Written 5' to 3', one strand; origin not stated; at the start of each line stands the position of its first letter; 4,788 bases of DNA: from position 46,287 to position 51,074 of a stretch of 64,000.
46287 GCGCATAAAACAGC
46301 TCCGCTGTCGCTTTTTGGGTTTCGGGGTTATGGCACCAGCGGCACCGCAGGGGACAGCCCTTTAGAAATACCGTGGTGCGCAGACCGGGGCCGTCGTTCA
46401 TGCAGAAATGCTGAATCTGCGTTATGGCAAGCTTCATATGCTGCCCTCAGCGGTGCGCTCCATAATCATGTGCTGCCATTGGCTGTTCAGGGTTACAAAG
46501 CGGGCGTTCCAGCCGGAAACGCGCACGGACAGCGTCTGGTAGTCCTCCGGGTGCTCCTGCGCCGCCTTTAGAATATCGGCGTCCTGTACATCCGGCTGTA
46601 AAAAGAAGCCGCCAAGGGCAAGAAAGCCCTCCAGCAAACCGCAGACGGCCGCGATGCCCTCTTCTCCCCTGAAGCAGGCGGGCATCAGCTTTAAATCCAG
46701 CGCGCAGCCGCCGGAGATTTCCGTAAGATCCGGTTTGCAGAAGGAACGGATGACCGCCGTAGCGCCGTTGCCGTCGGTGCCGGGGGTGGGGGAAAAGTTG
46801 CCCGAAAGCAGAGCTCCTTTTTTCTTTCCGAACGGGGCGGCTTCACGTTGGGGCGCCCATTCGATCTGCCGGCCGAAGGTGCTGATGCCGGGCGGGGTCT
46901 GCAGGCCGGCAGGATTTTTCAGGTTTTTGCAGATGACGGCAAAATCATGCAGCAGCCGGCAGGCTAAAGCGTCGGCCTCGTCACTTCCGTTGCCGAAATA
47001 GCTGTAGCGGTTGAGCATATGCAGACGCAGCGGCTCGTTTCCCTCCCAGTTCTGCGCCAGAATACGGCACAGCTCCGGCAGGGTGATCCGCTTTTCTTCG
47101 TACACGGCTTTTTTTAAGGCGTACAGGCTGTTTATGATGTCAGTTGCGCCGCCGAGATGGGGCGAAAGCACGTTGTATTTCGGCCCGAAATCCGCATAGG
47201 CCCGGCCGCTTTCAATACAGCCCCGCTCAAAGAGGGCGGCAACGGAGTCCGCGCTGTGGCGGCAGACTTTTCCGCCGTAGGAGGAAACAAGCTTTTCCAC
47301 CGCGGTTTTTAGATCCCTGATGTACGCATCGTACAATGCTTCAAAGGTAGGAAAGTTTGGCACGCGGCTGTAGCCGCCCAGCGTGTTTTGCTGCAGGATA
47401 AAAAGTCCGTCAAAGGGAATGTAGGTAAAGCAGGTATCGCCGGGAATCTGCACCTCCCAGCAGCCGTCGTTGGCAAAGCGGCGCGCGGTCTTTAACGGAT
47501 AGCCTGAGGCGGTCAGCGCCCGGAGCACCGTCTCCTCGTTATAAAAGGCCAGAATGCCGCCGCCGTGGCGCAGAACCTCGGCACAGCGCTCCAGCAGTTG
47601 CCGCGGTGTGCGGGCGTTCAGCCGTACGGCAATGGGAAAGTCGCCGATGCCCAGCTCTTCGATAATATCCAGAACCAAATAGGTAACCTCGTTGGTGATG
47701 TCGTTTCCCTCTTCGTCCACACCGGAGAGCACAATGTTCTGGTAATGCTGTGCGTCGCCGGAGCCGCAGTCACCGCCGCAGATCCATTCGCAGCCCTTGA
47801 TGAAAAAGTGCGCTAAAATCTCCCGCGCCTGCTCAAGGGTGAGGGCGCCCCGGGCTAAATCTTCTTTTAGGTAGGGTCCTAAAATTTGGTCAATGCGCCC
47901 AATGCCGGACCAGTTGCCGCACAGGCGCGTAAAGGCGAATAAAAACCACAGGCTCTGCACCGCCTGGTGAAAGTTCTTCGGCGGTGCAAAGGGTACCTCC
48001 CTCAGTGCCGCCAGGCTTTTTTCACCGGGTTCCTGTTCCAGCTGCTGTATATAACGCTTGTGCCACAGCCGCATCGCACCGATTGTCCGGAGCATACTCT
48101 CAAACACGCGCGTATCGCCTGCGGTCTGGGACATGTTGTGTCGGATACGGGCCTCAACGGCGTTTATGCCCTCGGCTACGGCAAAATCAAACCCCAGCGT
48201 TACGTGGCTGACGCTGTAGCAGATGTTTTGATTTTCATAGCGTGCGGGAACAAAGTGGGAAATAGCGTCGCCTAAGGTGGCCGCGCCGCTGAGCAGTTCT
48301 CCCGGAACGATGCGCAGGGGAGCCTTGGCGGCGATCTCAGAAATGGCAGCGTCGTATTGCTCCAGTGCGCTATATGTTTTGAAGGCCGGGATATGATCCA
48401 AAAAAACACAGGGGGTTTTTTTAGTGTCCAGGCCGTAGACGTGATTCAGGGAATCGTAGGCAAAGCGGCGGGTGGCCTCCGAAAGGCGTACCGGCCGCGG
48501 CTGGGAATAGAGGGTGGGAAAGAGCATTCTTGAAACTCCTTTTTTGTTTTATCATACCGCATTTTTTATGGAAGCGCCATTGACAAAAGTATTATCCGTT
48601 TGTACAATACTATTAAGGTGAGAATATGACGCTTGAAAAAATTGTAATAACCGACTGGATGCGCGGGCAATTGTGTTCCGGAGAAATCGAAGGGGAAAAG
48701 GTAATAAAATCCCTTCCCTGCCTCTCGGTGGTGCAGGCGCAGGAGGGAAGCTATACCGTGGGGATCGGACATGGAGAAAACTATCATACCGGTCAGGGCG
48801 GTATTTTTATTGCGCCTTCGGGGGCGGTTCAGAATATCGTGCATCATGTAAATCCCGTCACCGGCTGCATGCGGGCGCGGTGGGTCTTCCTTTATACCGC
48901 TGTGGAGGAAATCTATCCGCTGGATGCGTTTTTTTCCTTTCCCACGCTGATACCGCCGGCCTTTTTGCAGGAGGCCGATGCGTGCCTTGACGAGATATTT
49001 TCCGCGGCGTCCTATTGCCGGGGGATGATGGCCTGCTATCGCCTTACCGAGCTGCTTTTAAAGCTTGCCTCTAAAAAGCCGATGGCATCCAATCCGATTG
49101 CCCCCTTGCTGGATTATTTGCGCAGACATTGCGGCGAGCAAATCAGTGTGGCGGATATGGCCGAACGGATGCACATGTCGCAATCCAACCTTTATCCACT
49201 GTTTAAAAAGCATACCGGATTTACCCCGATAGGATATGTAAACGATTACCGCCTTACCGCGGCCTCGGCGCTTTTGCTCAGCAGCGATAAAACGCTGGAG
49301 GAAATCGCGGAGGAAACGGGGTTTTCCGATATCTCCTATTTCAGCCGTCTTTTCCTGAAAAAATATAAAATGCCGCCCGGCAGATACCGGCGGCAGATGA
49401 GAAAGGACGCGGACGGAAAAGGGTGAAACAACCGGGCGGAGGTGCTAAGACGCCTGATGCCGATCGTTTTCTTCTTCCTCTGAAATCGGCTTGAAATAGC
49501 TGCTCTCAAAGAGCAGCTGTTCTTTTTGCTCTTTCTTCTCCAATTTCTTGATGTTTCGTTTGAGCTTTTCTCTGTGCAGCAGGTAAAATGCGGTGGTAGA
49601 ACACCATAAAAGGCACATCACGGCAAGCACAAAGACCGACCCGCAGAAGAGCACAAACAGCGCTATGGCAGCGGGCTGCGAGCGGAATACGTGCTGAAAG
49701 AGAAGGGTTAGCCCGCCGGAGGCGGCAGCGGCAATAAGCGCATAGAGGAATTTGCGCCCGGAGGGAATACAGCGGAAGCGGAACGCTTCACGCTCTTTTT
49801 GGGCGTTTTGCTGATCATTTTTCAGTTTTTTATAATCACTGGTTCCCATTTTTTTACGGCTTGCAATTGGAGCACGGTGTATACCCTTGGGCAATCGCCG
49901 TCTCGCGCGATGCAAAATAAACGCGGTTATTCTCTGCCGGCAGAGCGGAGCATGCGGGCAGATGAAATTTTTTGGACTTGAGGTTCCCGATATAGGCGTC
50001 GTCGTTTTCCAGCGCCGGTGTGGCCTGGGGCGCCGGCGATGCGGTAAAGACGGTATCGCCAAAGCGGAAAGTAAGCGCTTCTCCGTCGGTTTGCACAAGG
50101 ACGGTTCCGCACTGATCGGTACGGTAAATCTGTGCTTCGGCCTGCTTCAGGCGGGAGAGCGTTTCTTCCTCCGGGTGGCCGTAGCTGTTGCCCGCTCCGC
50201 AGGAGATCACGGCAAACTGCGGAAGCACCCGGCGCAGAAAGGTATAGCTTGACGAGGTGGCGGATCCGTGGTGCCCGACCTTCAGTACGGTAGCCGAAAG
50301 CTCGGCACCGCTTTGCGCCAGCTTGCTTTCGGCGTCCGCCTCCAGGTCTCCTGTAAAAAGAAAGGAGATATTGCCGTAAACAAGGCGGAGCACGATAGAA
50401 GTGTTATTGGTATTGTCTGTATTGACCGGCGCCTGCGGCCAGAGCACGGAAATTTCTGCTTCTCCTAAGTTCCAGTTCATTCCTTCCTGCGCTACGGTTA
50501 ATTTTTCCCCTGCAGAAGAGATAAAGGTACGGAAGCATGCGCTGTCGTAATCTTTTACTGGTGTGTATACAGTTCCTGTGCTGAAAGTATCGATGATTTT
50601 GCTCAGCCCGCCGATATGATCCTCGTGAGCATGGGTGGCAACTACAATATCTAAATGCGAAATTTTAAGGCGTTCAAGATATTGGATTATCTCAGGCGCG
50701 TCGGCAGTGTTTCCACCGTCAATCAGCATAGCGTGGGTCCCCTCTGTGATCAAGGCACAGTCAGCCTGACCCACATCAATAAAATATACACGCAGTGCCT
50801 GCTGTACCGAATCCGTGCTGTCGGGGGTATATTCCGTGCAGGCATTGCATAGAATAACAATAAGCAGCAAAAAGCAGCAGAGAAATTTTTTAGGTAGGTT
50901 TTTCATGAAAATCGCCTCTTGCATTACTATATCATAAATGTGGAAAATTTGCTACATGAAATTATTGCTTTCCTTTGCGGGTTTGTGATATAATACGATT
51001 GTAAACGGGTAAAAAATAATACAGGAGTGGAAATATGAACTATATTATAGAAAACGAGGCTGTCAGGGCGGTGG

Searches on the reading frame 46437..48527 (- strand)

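Call 64: search_protein_families(library=pfam, max_evalue=0.00001, proteins=[window:46437-48527:-])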
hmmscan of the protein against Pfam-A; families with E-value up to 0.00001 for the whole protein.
window:46437-48527:- (697 aa): 2 families
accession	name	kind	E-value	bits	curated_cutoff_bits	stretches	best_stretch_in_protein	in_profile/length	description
PF02901.20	PFL-like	-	2.3e-78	264.9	24.3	1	104-553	155-642/647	Pyruvate formate lyase-like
PF01228.26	Gly_radical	-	1.5e-18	67.7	22.2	1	576-678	3-106/106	Glycine radical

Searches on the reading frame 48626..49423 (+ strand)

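Call 65: search_protein_families(library=pfam, max_evalue=0.00001, proteins=[window:48626-49423:+])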
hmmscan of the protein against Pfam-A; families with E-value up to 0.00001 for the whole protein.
window:48626-49423:+ (266 aa): 2 families
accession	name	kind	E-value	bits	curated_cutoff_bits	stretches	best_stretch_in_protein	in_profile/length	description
PF12833.13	HTH_18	-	5.8e-24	84.6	33.6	1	178-257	1-80/80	Helix-turn-helix domain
PF00165.29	HTH_AraC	-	2e-15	56.9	26.6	1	219-256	6-42/42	Bacterial regulatory helix-turn-helix proteins, AraC family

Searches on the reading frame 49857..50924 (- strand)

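Call 65: search_protein_families(library=pfam, max_evalue=0.00001, proteins=[window:49857-50924:-])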
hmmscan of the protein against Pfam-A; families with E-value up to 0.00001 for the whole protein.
window:49857-50924:- (356 aa): 3 families
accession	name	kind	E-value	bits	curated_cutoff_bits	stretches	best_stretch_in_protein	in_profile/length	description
PF00753.33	Lactamase_B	-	3.9e-19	69.8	22.7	1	50-243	2-195/196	Metallo-beta-lactamase superfamily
PF12706.13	Lactamase_B_2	-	1.5e-08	35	27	1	84-199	24-148/200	Beta-lactamase superfamily domain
PF02805.21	Ada_Zn_binding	-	1.9e-07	31.4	23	1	309-356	16-64/65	Metal binding domain of Ada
